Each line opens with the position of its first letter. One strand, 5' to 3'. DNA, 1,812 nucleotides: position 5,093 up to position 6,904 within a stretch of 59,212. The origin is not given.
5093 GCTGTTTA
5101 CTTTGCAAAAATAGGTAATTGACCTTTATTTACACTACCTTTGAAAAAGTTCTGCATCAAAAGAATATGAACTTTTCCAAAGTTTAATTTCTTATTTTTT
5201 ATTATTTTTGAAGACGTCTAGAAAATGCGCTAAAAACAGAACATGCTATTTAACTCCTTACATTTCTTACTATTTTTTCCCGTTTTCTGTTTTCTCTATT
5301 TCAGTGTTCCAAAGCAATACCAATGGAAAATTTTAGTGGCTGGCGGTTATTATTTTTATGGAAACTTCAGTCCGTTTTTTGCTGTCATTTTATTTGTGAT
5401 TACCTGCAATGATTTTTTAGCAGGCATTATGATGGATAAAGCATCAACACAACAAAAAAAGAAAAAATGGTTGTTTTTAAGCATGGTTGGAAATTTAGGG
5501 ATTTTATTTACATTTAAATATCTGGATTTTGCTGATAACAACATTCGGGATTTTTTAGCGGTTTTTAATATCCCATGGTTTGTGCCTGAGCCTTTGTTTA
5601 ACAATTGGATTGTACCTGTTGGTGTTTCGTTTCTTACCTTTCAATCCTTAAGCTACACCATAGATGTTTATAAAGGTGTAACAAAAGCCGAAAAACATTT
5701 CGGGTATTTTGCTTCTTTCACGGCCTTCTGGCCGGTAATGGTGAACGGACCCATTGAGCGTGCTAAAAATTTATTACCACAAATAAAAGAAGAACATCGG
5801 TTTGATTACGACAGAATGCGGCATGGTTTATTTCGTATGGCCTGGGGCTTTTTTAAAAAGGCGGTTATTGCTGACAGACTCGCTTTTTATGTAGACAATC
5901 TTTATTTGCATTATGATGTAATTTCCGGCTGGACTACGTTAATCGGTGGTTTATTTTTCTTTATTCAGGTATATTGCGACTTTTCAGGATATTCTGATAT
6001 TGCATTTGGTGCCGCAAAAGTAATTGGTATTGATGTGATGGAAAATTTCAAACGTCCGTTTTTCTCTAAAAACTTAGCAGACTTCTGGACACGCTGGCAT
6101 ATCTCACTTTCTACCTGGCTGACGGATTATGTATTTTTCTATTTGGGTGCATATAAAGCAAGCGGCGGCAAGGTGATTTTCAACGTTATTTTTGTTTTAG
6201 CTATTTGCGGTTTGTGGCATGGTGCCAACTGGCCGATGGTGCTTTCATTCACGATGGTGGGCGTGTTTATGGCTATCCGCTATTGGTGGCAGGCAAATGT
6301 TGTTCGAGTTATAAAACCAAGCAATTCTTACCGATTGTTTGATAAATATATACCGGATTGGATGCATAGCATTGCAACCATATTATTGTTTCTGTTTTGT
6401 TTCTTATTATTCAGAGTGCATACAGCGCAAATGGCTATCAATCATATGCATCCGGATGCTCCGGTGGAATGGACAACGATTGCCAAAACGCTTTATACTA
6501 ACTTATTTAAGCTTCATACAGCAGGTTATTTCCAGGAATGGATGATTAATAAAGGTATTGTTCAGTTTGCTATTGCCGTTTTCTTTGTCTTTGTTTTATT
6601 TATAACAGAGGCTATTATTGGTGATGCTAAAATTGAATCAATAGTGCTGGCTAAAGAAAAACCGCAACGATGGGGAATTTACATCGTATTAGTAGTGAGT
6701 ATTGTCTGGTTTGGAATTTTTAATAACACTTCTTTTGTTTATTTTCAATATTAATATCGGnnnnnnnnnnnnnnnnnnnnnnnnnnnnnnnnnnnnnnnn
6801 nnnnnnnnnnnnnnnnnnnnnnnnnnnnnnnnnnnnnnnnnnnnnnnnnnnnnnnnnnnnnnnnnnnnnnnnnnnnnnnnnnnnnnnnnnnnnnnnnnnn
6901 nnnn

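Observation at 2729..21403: Type I PKS pair wired into a Wza/Wzz/Wzx polysaccharide locus: candidate polyketide-modified surface glycan or glycolipid system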

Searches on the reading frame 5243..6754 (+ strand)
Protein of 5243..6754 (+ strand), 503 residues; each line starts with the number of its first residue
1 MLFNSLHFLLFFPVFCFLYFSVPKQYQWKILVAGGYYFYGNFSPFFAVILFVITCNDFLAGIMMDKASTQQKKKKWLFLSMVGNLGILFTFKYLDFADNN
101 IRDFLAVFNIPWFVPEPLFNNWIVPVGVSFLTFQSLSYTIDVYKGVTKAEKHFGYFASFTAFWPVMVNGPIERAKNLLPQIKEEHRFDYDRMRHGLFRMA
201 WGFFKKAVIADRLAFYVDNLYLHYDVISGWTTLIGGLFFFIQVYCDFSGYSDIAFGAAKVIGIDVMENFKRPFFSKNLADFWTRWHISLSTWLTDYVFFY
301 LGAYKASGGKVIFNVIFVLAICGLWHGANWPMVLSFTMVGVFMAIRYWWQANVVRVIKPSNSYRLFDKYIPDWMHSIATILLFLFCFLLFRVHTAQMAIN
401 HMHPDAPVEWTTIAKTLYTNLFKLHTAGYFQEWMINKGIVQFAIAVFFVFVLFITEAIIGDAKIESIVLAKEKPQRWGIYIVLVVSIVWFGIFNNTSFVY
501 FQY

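Call 3: search_protein_families(library=pfam, proteins=[window:5243-6754:+], max_evalue=0.001)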
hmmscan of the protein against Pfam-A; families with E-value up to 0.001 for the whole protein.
window:5243-6754:+ (503 aa): 1 family
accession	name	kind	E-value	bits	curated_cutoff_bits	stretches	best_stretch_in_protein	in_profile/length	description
PF03062.24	MBOAT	-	1.8e-16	60.8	27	1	154-342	82-290/337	MBOAT, membrane-bound O-acyltransferase family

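Call 17: search_protein_families(library=ncbifam, proteins=[window:5243-6754:+], max_evalue=0.01)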
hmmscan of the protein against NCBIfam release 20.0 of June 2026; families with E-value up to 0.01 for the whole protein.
window:5243-6754:+ (503 aa): 1 family
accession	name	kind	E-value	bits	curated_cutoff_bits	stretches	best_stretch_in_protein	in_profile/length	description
TIGR04091.1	LTA_dltB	equivalog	1.5e-37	129.8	375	1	13-390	18-376/380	D-alanyl-lipoteichoic acid biosynthesis protein DltB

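Call 38: search_solved_structures(query=window:5243-6751:+, max_evalue=0.01, show_alignments=1)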
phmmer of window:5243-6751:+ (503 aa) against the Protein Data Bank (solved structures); distinct sequences matched with E-value up to 0.01: 2.
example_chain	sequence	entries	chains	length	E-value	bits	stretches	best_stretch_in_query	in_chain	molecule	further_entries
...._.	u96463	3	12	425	2.6e-20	76.1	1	101-390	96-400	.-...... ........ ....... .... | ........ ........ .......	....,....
8jem_A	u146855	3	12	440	3.2e-20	75.8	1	101-390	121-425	Teichoic acid D-alanyltransferase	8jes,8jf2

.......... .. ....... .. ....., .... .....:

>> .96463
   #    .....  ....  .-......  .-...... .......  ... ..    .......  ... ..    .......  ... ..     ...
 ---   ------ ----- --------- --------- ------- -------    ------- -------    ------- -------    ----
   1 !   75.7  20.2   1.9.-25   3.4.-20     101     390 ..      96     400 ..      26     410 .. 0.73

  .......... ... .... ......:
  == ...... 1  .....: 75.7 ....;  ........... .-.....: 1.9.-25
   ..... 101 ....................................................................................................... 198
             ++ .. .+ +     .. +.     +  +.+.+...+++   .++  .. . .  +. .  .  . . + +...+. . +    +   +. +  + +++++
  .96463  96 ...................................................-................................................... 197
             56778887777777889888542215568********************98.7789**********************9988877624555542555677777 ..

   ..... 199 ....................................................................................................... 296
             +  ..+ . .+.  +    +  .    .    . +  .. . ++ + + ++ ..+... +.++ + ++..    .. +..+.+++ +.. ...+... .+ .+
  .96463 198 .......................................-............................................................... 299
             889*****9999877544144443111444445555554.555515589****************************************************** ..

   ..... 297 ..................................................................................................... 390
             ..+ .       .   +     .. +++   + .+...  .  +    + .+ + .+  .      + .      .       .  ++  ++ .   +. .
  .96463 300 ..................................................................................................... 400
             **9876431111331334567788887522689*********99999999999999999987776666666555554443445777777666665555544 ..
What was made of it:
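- On Dlt D-alanylation pathway: DltB is the best NCBIfam and PDB match, below the equivalog cut-off (calls 17, 38).
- The MBOAT's best NCBIfam and PDB matches are DltB (calls 17, 38).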
